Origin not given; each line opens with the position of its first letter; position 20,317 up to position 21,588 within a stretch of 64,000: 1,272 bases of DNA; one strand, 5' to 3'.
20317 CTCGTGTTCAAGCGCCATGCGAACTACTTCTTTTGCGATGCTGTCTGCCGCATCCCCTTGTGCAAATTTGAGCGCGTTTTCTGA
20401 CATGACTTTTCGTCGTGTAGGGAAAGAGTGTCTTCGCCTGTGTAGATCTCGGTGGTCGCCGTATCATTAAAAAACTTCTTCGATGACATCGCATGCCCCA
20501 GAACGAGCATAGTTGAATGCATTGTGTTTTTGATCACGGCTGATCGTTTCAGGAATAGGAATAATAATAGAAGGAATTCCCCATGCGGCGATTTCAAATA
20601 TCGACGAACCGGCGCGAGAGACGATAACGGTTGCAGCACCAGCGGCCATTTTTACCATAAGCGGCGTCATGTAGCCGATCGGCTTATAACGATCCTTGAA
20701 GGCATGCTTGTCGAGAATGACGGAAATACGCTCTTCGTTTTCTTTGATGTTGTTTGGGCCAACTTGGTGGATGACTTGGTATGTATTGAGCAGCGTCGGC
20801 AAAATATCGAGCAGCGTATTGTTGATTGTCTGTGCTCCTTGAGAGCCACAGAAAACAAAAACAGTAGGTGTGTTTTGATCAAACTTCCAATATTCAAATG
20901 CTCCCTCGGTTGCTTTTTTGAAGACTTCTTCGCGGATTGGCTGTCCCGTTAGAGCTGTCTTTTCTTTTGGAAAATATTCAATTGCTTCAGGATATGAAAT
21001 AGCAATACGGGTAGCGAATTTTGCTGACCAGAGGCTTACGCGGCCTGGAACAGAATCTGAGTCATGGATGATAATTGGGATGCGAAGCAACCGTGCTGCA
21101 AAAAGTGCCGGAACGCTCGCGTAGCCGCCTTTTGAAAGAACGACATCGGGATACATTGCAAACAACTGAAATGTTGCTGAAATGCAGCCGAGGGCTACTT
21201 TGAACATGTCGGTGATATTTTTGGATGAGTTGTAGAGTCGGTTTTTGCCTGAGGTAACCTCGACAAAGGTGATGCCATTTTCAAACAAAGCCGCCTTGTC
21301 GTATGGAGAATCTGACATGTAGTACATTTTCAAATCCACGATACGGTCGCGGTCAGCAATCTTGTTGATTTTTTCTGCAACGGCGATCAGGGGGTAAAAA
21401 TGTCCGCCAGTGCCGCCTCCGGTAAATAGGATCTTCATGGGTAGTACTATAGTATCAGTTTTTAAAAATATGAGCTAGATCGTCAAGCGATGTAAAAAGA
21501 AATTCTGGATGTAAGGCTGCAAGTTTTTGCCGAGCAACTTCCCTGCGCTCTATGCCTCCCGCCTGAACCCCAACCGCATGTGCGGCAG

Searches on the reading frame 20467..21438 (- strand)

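Call 51: search_protein_families(library=pfam, proteins=[window:20467-21438:-], max_evalue=0.001)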
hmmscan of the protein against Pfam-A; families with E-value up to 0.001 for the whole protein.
window:20467-21438:- (323 aa): 2 families
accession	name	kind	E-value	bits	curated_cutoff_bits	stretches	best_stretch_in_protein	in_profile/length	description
PF03033.26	Glyco_transf_28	-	2.2e-27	96.3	26.2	1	3-147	1-139/139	Glycosyltransferase family 28 N-terminal domain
PF04101.22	Glyco_tran_28_C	-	3.3e-22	79.7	22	1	192-321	1-125/166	Glycosyltransferase family 28 C-terminal domain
